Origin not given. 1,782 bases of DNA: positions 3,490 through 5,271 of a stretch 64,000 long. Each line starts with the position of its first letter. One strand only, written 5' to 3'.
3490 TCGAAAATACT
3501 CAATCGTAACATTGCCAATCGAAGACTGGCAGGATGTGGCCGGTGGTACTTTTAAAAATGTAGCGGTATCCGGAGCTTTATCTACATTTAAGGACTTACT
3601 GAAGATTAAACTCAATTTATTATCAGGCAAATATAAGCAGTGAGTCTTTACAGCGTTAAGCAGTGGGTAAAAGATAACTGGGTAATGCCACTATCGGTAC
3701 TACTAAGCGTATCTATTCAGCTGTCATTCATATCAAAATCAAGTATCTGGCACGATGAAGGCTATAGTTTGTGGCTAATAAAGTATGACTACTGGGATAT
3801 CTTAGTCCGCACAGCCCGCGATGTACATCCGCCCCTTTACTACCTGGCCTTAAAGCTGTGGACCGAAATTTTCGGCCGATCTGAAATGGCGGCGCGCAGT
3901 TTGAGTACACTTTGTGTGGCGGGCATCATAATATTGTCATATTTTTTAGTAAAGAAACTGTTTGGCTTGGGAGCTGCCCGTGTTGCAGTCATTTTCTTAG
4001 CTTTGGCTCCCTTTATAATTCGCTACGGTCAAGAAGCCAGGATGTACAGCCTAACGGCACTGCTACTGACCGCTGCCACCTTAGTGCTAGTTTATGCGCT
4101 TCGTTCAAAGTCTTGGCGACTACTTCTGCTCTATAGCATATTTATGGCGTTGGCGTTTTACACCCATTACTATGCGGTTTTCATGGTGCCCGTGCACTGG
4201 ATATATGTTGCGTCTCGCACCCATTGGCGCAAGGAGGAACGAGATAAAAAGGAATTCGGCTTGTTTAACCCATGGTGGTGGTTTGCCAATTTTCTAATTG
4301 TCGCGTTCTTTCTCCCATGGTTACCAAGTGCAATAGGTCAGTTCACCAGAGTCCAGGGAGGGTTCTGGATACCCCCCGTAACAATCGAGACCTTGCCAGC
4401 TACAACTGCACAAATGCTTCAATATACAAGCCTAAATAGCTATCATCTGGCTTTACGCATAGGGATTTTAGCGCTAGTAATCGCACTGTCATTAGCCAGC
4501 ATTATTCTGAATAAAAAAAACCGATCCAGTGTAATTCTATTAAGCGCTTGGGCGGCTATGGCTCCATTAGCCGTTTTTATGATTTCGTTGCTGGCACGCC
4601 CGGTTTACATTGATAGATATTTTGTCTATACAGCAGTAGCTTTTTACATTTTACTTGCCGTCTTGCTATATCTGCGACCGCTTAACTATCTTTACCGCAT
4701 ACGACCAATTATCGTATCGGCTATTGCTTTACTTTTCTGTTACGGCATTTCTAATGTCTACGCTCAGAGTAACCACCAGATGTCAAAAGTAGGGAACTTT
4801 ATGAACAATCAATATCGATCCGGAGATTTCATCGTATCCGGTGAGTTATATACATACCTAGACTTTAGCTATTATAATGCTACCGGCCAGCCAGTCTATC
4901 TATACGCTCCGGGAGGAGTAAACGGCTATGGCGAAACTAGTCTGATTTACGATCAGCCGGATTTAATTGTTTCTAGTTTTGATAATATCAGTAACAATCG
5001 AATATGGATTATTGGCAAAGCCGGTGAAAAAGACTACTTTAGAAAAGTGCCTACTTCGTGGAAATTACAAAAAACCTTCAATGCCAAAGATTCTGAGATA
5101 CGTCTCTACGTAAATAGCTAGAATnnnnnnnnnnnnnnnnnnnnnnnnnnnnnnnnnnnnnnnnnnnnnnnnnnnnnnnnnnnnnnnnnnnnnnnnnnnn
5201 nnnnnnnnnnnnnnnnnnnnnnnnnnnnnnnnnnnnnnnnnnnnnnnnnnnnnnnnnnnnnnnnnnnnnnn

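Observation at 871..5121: Translationally coupled GtrA - GT39 - GT2 - GT39 module: a candidate lipid-carrier-dependent O-glycosylation system with two PMT-like paralogs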

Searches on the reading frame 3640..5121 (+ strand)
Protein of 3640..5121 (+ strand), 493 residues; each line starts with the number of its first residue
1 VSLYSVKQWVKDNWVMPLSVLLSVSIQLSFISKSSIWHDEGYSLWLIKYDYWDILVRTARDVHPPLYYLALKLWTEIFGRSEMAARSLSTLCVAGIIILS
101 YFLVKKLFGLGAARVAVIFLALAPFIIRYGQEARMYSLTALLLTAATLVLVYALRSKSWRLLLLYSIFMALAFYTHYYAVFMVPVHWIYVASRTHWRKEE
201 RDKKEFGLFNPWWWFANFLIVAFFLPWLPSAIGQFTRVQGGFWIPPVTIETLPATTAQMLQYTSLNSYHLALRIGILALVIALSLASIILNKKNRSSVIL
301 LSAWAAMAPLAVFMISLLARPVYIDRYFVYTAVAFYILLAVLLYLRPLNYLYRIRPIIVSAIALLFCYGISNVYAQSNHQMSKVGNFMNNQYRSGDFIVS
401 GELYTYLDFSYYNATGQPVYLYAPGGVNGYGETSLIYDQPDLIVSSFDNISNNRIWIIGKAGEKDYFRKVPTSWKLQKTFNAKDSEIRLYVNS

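Call 8: search_protein_families(library=pfam, proteins=[window:3640-5121:+], max_evalue=0.01)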
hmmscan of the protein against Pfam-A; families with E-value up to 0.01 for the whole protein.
window:3640-5121:+ (493 aa): 1 family
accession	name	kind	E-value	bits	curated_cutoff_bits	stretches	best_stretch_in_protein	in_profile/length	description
PF13231.12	PMT_2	-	2e-17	64.3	26.1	1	63-228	2-158/160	Dolichyl-phosphate-mannose-protein mannosyltransferase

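Call 9: search_protein_families(library=ncbifam, proteins=[window:3640-5121:+], max_evalue=0.01)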
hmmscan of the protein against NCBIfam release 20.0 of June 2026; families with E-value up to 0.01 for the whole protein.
window:3640-5121:+ (493 aa): 2 families
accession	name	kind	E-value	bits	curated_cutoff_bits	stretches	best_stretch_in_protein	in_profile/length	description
NF052499.1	MnslTaseMT1671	equivalog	1.8e-19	69.6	900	1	21-399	34-405/523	mannosyltransferase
TIGR03663.1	TIGR03663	subfamily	6.1e-07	28.8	126.25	1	20-216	8-193/435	flippase activity-associated protein Agl23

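Call 11: search_solved_structures(query=window:3640-5121:+, max_evalue=1, show_alignments=2)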
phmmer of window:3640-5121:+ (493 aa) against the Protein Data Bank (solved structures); distinct sequences matched with E-value up to 1: 1.
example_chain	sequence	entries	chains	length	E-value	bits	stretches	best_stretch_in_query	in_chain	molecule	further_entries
6rsx_A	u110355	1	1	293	0.0033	19.6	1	372-478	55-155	Regulatory Subunit of Protein Kinase A (cAMP-dependent) from Euglena gracilis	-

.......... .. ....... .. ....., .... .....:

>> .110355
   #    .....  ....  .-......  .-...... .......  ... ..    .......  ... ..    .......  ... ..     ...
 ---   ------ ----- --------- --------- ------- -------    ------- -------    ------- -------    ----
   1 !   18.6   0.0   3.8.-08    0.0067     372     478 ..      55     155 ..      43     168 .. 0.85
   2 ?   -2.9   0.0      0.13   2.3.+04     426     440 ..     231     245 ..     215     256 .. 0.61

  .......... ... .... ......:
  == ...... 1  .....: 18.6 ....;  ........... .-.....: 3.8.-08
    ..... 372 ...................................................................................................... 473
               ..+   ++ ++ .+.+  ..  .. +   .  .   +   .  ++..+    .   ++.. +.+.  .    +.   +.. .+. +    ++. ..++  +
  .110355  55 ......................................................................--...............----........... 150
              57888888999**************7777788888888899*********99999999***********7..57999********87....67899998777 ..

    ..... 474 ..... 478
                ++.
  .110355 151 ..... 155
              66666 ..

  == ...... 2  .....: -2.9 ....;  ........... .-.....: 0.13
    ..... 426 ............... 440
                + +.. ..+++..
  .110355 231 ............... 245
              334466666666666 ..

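Call 19: find_homologous_proteins(query=window:3640-5121:+, max_evalue=0.00001)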
Query window:3640-5121:+ (493 aa): 808 proteins with E <= 0.00001 among 8000 candidates; the best 120 are listed.
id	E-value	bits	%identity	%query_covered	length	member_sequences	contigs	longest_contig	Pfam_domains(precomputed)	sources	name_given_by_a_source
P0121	9.3e-232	788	71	96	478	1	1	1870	PF13231.13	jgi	jgi:uncharacterized membrane protein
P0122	2.8e-223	760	65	100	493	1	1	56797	PF13231.13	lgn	-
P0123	9.5e-222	755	64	100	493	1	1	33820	PF13231.13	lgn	-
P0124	4.9e-200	684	60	99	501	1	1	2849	PF13231.13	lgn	-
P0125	7.6e-168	578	54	98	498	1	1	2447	PF13231.13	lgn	-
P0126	6.2e-167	575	57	91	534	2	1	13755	PF13231.13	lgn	-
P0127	7.2e-166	571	55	96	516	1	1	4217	PF13231.13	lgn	-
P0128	1.4e-165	570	54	98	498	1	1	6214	PF13231.13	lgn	-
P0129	9.9e-165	567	54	98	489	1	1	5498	PF13231.13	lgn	-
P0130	1.2e-164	567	55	95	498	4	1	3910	PF02366.25,PF13231.13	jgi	jgi:mannosyltransferase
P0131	6.5e-163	561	54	96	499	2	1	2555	PF13231.13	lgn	-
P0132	1.2e-160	554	54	98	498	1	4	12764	PF13231.13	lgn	-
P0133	3.8e-160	552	51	98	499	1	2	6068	PF13231.13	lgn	-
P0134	4.0e-160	552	52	96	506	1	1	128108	PF13231.13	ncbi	-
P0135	7.4e-160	551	54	94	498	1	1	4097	PF19830.5,PF13231.13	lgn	-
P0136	5.9e-159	548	54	95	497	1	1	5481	PF13231.13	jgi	jgi:mannosyltransferase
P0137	2.2e-154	533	52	96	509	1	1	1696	PF13231.13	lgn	-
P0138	8.5e-154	531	52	95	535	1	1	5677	PF13231.13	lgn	-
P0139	3.7e-152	526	51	98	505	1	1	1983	PF13231.13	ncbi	-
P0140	7.0e-151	522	49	99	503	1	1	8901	PF13231.13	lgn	-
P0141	3.4e-141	490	48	96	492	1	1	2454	PF13231.13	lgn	-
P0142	1.4e-140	488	50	88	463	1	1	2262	PF13231.13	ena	-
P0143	3.4e-132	460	48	90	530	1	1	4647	PF13231.13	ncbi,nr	ncbi:MAG TPA: glycosyltransferase family 39 protein [Candidatus Saccharimonadales bacterium]|nr:glyc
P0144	3.2e-131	457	46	95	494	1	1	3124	PF13231.13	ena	-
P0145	1.3e-130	455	47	98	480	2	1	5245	PF13231.13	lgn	-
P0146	2.1e-129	451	47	95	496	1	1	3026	PF13231.13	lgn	-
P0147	2.4e-129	451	46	95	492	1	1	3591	PF13231.13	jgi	jgi:mannosyltransferase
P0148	4.9e-129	450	48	96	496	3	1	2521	PF13231.13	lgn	-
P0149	5.1e-129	450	48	92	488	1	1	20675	PF13231.13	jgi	jgi:uncharacterized membrane protein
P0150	1.4e-127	445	47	96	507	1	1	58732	PF13231.13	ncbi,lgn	-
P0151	1.5e-127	445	52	86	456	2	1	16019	PF13231.13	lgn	-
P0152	2.2e-127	444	47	96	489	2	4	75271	PF13231.13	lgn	-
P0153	4.5e-127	443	45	97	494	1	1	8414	PF13231.13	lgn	-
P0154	1.5e-126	441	48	90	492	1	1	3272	PF13231.13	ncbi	-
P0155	2.0e-126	441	44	93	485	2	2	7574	PF13231.13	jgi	jgi:uncharacterized membrane protein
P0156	7.8e-126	439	49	90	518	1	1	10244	PF13231.13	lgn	-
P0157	3.7e-125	437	47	94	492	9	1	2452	PF13231.13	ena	-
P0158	4.7e-125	436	45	97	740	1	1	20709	PF00535.33,PF13231.13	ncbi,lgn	-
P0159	1.2e-124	435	45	99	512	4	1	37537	PF13231.13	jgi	jgi:mannosyltransferase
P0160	2.1e-124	434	46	97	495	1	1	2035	PF02366.25,PF13231.13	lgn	-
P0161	2.2e-124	434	44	98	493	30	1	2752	PF13231.13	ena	-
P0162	3.4e-124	434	46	95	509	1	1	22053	PF13231.13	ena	-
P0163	3.9e-124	433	43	95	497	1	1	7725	PF13231.13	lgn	-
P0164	1.0e-123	432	48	94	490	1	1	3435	PF13231.13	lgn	-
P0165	1.2e-123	432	44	98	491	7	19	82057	PF13231.13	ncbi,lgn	-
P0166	1.8e-123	431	45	97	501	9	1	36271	PF02366.25,PF13231.13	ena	-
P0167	2.0e-123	431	47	93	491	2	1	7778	PF13231.13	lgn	-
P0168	3.0e-123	431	49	90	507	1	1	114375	PF13231.13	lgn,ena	-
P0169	3.7e-123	430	47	93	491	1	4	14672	PF13231.13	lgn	-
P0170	3.8e-123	430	45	97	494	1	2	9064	PF13231.13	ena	-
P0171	6.2e-123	429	46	93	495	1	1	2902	PF13231.13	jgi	jgi:mannosyltransferase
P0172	6.8e-123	429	46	98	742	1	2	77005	PF00535.33,PF13231.13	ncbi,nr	ncbi:MAG TPA: glycosyltransferase family 39 protein [Candidatus Saccharimonadales bacterium]|nr:glyc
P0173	1.7e-122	428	48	93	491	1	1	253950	PF13231.13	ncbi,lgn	-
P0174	1.9e-122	428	44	97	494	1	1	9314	PF13231.13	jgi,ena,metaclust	metaclust:\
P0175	1.9e-122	428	43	97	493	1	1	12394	PF13231.13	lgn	-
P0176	2.3e-122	428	48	92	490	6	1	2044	PF13231.13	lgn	-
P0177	2.7e-122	427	46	93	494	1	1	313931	PF02366.25,PF13231.13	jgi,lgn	jgi:mannosyltransferase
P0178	2.8e-122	427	45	97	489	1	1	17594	PF13231.13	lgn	-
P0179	3.8e-122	427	47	90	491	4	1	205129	PF13231.13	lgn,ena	-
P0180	4.3e-122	427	47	94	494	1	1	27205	PF13231.13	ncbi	-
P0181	4.3e-122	427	46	97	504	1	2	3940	PF02366.25,PF13231.13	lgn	-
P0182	5.0e-122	426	45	97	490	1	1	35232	PF13231.13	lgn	-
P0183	6.0e-122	426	47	90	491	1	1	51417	PF02366.25,PF13231.13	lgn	-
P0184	7.1e-122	426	46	90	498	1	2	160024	PF13231.13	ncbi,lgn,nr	ncbi:MAG TPA: glycosyltransferase family 39 protein [Candidatus Saccharimonadales bacterium]|nr:glyc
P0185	8.8e-122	426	43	95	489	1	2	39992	PF13231.13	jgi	jgi:mannosyltransferase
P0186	1.3e-121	425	45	99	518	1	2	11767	PF13231.13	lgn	-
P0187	1.4e-121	425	44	93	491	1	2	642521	PF13231.13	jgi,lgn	jgi:mannosyltransferase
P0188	2.2e-121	424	44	94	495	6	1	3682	PF13231.13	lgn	-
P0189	3.2e-121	424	45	97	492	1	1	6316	PF13231.13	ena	-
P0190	4.2e-121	423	46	94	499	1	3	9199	PF02366.25,PF13231.13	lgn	-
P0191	6.4e-121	423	43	99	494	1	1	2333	PF13231.13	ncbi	-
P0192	9.8e-121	422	45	95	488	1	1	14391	PF13231.13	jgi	jgi:mannosyltransferase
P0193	2.8e-120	421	43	99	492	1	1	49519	PF13231.13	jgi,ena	-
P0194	7.4e-120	419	43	97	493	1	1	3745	PF13231.13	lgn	-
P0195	8.1e-120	419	45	94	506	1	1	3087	PF13231.13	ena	-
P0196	8.7e-120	419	44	98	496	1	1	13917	PF02366.25,PF13231.13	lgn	-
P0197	1.5e-119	418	46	96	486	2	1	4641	PF13231.13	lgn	-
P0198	1.8e-119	418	44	94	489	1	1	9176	PF13231.13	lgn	-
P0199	3.7e-119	417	45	96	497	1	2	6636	PF02366.25,PF13231.13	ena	-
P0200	5.3e-119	416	45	93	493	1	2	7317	PF13231.13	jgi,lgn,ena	-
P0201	6.0e-119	416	46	97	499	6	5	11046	PF02366.25,PF13231.13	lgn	-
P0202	8.7e-119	416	46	93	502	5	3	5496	PF02366.25,PF13231.13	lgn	-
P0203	9.7e-119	416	46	94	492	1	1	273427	PF02366.25,PF13231.13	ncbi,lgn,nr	ncbi:phospholipid carrier-dependent glycosyltransferase [Patescibacteria group bacterium]|nr:MAG: ph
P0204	1.0e-118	416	43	97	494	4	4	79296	PF13231.13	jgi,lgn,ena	-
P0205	1.3e-118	415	43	95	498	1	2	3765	PF13231.13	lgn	-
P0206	1.6e-118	415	46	90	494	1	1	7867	PF13231.13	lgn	-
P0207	2.1e-118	415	44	96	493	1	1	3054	PF13231.13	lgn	-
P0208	7.9e-118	413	47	90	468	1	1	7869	PF13231.13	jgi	jgi:uncharacterized membrane protein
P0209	1.0e-117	412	45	93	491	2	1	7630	PF13231.13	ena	-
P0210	2.6e-117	411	44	94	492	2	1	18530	PF13231.13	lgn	-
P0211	3.8e-117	410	43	99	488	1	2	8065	PF13231.13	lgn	-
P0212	3.9e-117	410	42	97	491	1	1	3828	PF13231.13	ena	-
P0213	4.1e-117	410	44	95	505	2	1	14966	PF13231.13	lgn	-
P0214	8.4e-117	409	43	96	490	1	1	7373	PF13231.13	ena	-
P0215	9.4e-117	409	44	94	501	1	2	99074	PF13231.13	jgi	jgi:mannosyltransferase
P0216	1.1e-116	409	45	95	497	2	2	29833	PF02366.25,PF13231.13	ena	-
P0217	1.8e-116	408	46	90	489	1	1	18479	PF19830.5,PF13231.13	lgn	-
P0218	3.9e-116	407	43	98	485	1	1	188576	PF13231.13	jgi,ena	-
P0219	6.0e-116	406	44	99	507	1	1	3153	PF13231.13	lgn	-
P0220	7.4e-116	406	44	96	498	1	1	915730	PF13231.13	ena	-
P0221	1.0e-115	406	44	94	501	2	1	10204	PF13231.13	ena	-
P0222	2.7e-115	404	43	98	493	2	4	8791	PF02366.25,PF13231.13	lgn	-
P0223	3.8e-115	404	44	97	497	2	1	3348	PF02366.25,PF13231.13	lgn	-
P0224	1.1e-114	402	47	85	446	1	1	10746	PF02366.25,PF13231.13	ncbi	-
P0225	2.3e-114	401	43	97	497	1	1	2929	PF02366.25,PF13231.13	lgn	-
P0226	5.5e-114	400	43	94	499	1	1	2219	PF13231.13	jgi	jgi:mannosyltransferase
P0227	6.5e-114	400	44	92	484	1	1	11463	PF13231.13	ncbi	-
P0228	6.5e-114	400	41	97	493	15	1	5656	PF13231.13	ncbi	-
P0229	6.5e-114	400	44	97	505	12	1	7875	PF13231.13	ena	-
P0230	8.0e-114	399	43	98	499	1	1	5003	PF13231.13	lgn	-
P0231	2.1e-113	398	43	97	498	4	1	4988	PF13231.13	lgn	-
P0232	2.6e-113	398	42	93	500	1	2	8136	PF13231.13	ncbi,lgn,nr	ncbi:MAG TPA: glycosyltransferase family 39 protein [Candidatus Saccharimonadales bacterium]|nr:glyc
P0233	4.1e-113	397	43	99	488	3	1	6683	PF13231.13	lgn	-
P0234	2.1e-112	395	43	96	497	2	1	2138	PF13231.13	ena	-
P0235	2.6e-112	394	41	96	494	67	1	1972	PF02366.25,PF13231.13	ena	-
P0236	1.1e-111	392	46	86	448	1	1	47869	PF13231.13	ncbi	-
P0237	2.5e-111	391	42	96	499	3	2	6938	PF02366.25,PF13231.13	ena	-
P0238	3.1e-111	391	41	97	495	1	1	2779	PF13231.13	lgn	-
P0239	8.0e-111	390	42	96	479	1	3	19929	PF13231.13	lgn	-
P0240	1.6e-110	388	42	92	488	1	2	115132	PF13231.13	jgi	jgi:mannosyltransferase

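Call 27: search_solved_structures(query=A2, max_evalue=1, show_alignments=2)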
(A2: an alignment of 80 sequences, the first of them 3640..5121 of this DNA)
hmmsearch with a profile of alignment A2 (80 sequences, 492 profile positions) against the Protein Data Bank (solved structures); distinct sequences matched with E-value up to 1: 0.

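Call 36: predict_structure(alignment_id=A2)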
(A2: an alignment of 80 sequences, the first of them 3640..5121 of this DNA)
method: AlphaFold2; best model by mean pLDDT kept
length: 493 residues; sequences in the alignment: 80
mean_pLDDT: 94.6   pTM: 0.93
mean pLDDT of the five models: 94.6, 94.4, 94.3, 94.1, 93.8
residues with pLDDT >= 90: 430; 70-90: 53; 50-70: 10; < 50: 0
segments of 3 or more residues with pLDDT < 50: none
pLDDT, mean of each block of 10 residues (from residue 1): 87 96 98 94 94 92 92 98 97 99 98 98 97 96 99 97 98 95 98 94 91 97 94 78 80 94 92 97 98 98 97 89 77 98 98 98 98 96 98 98 95 97 89 83 96 98 96 98 98 93
secondary structure, 60 per line:
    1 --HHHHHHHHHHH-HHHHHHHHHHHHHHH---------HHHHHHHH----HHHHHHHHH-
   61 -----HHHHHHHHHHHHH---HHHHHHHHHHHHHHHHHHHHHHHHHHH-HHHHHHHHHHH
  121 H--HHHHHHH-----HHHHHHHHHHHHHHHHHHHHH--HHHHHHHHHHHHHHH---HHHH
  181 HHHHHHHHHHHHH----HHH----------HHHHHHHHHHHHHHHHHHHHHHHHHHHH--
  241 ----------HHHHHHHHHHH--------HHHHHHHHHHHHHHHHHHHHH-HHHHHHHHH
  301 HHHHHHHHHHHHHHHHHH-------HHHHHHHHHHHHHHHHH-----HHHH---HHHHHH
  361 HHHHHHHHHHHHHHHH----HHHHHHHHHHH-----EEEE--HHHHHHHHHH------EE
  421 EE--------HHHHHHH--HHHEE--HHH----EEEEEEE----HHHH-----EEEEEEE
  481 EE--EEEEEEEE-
elements in order: H3-13 H15-29 H39-46 H51-59 H66-78 H82-108 H110-121 H124-130 H136-156 H159-173 H177-193 H211-238 H251-261 H270-290 H292-318 H326-342 H348-351 H355-376 H381-391 E397-400 H403-412 E419-422 H431-437 E454-460 H465-468 E474-482 E485-492

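Call 39: fold_search(model_id=the predicted structure, library=pdb)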
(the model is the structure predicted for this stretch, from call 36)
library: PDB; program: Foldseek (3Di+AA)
matches with E <= 10: 416; with E <= 0.001: 25
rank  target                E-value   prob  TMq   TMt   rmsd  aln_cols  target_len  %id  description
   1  5ezm                  1.3e-07  1.00  0.66  0.61   5.8       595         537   12  Crystal Structure of ArnT from Cupriavidus metallidurans in the apo state (released 2016-02-17)
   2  5f15                  1.6e-07  1.00  0.64  0.60   6.0       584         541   12  Crystal Structure of ArnT from Cupriavidus metallidurans bound to Undecaprenyl phosphate (released 2016-02-17)
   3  7oci_F                3.0e-07  1.00  0.60  0.48  10.5       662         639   10  Cryo-EM structure of yeast Ost6p containing oligosaccharyltransferase complex (released 2022-02-16)
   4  3waj                  6.7e-07  1.00  0.51  0.34  14.2       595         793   12  Crystal structure of the Archaeoglobus fulgidus oligosaccharyltransferase (O29867_ARCFU) complex with Zn and sulfate (released 2013-10-30)
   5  6gxc_A                6.7e-07  1.00  0.53  0.39   9.4       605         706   12  Bacterial oligosaccharyltransferase PglB in complex with an inhibitory peptide and a reactive lipid-linked oligosaccha (released 2018-11-14)
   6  3rce_A                7.3e-07  1.00  0.52  0.40   9.4       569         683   14  Bacterial oligosaccharyltransferase PglB (released 2011-06-15)
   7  8age_A                1.2e-06  1.00  0.57  0.45   7.2       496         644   12  Structure of yeast oligosaccharylransferase complex with acceptor peptide bound (released 2022-12-07)
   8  6ezn_F                1.2e-06  1.00  0.55  0.44  10.0       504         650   12  Cryo-EM structure of the yeast oligosaccharyltransferase (OST) complex (released 2018-01-17)
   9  9i5k_A                1.3e-06  1.00  0.57  0.57   7.4       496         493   13  Structure of the Chaetomium thermophilum Pmt4 homodimer (C2 symmetry) (released 2025-12-24)
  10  8agc_A                1.7e-06  1.00  0.54  0.40  12.7       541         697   12  Structure of yeast oligosaccharylransferase complex with lipid-linked oligosaccharide and non-acceptor peptide bound (released 2022-12-07)
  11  7e9s_A                2.4e-06  1.00  0.54  0.33   9.5       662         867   13  Archaeal oligosaccharyltransferase AglB from Archaeoglobus fulgidus in complex with an inhibitory peptide and a dolich (released 2021-09-08)
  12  6s7t_A                3.7e-06  1.00  0.54  0.40  10.1       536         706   12  Cryo-EM structure of human oligosaccharyltransferase complex OST-B (released 2019-12-18)
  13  5gmy_A                3.8e-06  1.00  0.48  0.30  15.4       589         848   13  Crystal structure of the Archaeoglobus fulgidus oligosaccharyltransferase (O29867_ARCFU) tethered with an acceptor pep (released 2017-02-01)
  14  8agb_A                4.8e-06  1.00  0.54  0.43  10.7       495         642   12  Structure of yeast oligosaccharylransferase complex with lipid-linked oligosaccharide bound (released 2022-12-07)
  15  8b6l_I                6.8e-06  1.00  0.52  0.39  14.1       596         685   10  Subtomogram average of the human Sec61-TRAP-OSTA-translocon (released 2022-12-07)
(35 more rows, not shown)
